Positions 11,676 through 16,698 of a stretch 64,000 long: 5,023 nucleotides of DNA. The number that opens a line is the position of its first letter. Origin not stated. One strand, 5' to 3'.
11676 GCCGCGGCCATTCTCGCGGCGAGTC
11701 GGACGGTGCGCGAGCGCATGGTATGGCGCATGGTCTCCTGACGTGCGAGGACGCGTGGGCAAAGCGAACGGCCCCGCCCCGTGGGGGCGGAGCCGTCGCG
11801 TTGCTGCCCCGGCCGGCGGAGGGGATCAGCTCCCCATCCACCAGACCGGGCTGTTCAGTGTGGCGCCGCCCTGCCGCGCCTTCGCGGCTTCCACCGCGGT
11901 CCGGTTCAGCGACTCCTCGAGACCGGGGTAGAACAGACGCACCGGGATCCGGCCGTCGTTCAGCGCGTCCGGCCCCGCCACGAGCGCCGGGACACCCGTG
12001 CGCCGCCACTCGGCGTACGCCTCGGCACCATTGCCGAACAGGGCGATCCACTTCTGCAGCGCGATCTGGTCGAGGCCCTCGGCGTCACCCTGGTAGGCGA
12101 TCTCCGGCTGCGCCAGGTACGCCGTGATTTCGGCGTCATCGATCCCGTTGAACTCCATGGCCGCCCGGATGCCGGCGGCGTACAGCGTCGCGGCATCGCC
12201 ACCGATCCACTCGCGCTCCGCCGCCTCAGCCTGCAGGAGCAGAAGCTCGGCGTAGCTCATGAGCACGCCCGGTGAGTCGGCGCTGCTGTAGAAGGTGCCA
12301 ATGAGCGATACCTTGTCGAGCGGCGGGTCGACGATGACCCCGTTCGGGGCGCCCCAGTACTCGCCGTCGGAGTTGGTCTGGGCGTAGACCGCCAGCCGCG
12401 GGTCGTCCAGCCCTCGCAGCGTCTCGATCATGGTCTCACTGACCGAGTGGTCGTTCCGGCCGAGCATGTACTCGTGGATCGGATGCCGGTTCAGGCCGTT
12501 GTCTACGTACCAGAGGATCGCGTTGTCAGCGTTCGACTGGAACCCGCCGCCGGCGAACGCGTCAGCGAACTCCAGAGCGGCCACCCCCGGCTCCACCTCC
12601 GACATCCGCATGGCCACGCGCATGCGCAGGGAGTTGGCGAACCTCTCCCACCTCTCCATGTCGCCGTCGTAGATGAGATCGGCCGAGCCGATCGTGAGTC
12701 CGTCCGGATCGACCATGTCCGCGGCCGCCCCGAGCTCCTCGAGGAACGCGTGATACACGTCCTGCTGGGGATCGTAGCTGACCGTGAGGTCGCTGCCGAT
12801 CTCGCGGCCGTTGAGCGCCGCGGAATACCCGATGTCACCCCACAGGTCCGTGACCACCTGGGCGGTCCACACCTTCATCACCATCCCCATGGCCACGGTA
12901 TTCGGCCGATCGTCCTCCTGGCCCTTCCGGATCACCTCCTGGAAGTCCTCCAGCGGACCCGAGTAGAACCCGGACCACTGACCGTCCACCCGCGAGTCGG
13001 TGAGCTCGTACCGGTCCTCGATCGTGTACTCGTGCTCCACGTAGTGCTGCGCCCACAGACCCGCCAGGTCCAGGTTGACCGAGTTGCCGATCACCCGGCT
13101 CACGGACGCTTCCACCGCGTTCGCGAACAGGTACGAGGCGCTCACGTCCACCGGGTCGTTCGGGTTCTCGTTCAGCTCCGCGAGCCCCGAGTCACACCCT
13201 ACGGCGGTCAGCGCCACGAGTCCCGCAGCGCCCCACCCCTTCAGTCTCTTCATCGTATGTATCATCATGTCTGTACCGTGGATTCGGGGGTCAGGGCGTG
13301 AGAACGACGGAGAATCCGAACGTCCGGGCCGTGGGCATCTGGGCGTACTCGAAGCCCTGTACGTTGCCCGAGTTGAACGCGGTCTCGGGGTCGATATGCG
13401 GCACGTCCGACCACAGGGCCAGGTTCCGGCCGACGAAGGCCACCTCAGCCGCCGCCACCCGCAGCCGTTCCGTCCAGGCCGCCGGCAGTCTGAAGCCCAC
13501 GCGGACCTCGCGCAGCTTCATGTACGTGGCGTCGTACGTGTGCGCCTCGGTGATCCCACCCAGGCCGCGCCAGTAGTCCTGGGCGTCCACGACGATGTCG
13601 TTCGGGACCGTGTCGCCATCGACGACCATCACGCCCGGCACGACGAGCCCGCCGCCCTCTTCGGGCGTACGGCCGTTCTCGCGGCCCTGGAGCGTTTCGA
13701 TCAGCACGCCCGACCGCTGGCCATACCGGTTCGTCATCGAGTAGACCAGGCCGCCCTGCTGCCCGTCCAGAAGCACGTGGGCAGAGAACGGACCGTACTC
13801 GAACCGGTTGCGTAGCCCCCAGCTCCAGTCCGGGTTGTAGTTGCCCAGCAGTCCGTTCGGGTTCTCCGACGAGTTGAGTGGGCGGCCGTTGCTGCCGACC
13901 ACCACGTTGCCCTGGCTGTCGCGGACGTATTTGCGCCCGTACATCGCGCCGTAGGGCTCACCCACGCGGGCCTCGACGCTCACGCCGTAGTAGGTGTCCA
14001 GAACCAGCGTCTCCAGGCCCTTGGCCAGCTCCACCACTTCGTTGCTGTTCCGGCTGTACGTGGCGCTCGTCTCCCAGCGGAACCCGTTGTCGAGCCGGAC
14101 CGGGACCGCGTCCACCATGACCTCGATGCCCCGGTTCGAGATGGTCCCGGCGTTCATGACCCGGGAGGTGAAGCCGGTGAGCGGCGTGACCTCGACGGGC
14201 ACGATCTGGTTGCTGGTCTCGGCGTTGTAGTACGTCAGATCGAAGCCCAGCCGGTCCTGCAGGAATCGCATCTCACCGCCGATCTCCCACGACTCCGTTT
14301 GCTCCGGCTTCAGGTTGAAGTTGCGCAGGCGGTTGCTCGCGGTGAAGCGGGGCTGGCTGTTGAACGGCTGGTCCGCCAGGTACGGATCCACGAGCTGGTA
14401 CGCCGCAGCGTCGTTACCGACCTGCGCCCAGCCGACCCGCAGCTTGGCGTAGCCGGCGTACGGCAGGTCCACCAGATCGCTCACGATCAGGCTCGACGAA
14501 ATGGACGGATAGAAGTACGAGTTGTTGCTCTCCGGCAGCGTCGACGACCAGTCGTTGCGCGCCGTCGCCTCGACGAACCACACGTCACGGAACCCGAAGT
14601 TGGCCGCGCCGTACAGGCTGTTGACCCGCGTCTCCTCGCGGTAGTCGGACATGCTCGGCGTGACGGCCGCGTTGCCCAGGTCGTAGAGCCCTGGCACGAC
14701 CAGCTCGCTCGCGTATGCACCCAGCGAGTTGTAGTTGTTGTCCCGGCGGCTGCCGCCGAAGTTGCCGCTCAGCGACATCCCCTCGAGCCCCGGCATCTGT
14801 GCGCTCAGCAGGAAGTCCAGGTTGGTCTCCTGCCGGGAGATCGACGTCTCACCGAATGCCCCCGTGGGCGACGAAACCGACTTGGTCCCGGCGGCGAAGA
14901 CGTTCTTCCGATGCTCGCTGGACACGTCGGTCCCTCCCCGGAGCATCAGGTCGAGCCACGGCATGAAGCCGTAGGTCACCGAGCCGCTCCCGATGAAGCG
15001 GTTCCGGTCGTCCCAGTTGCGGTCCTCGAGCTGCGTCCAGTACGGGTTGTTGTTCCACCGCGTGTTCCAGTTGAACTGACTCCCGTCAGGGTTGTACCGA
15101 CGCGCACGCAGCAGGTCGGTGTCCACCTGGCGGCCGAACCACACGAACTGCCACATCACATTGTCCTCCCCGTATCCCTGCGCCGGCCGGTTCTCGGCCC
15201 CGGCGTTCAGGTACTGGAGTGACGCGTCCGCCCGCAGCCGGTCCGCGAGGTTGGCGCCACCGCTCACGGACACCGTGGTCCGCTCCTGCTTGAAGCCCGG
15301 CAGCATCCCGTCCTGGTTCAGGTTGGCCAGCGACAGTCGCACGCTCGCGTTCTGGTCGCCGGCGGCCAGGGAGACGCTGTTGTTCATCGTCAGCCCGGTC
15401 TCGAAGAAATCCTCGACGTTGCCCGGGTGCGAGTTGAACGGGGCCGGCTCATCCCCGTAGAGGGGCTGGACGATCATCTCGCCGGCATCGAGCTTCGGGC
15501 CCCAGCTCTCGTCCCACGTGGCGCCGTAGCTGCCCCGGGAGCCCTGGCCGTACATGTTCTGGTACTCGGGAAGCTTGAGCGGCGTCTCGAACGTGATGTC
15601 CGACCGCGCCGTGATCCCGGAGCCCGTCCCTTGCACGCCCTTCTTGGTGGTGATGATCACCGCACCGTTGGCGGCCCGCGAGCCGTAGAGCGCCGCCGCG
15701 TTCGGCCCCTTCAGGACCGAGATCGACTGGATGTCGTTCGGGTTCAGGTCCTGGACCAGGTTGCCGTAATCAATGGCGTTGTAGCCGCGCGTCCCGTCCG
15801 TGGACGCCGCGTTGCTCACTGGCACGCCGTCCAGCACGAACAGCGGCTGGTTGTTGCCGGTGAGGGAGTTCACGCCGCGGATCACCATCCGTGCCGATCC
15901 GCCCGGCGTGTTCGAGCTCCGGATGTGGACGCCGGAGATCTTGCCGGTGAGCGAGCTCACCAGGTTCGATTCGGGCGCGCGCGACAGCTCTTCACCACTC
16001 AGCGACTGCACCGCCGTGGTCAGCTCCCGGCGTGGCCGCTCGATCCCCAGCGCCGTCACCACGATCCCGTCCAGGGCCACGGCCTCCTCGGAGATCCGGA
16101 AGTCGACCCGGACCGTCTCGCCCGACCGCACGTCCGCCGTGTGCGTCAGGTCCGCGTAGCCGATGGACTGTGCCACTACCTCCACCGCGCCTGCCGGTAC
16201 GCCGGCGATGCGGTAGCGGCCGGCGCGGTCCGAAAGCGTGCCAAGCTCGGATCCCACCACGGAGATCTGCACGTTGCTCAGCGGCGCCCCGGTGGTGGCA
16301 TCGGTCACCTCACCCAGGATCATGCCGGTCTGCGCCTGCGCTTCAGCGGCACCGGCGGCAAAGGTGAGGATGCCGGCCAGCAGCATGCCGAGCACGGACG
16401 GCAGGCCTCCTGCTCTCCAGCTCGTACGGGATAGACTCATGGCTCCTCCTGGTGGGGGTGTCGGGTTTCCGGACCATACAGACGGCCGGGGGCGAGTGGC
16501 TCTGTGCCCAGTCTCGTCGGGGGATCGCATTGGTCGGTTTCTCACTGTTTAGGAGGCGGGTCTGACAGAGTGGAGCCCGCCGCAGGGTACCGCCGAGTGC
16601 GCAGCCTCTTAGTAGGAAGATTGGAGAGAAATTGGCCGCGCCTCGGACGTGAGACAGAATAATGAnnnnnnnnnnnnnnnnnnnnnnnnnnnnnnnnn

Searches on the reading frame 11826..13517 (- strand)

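Call 52: search_protein_families(library=pfam, proteins=[window:11826-13517:-], max_evalue=0.0001)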
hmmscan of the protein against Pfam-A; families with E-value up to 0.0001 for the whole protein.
window:11826-13517:- (563 aa): 2 families
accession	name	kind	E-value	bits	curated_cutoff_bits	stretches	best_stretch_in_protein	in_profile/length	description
PF12771.13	SusD-like_2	-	3.4e-107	359.3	27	1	119-531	1-415/415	Starch-binding associating with outer membrane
PF12741.13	SusD-like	-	4.2e-66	224.4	27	2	166-470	68-371/495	Susd and RagB outer membrane lipoprotein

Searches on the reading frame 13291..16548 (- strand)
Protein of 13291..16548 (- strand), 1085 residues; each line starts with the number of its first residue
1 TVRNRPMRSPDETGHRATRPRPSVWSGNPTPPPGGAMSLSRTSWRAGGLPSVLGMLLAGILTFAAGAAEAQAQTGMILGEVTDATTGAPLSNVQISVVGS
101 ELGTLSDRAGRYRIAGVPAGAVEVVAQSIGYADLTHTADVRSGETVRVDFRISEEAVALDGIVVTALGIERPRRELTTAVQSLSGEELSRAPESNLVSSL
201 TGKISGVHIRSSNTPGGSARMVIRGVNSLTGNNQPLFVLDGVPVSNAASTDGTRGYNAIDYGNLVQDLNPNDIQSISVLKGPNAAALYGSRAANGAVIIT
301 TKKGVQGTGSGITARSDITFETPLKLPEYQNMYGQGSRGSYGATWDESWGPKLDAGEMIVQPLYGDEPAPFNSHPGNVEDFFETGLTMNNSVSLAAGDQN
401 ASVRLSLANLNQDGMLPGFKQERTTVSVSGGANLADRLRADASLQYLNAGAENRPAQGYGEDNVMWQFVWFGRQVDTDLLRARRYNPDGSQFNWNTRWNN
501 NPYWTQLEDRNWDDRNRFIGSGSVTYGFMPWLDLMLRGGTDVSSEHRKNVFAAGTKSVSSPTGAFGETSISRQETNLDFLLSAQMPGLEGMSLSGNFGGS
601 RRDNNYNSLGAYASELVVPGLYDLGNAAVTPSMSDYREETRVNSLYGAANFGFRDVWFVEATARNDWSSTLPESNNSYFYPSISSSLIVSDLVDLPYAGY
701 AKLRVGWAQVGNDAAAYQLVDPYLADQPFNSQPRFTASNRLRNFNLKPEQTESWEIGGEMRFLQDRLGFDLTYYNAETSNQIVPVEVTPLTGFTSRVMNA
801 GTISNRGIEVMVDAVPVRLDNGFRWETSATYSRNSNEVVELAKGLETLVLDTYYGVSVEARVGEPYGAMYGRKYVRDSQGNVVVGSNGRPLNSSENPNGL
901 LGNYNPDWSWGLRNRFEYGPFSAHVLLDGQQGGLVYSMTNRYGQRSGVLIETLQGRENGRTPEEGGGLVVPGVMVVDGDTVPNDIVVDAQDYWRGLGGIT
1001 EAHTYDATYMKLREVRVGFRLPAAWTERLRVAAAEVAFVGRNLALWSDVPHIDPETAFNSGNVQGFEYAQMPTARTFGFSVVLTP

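Call 52: search_protein_families(library=pfam, proteins=[window:13291-16548:-], max_evalue=0.0001)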
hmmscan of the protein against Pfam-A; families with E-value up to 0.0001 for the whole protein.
window:13291-16548:- (1085 aa): 4 families
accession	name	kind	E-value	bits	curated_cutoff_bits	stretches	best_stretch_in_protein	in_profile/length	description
PF07715.20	Plug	-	5.2e-20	72.4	23.9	1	173-296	2-107/107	TonB-dependent Receptor Plug Domain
PF13715.12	CarbopepD_reg_2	-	3.5e-16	59.4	32.2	1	78-164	2-88/88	CarboxypepD_reg-like domain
PF00593.30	TonB_dep_Rec_b-barrel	-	7.6e-16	59.4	27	1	481-913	23-374/436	TonB dependent receptor-like, beta-barrel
PF13620.12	CarboxypepD_reg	-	1.6e-15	57.6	32.3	1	77-152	2-81/82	Carboxypeptidase regulatory-like domain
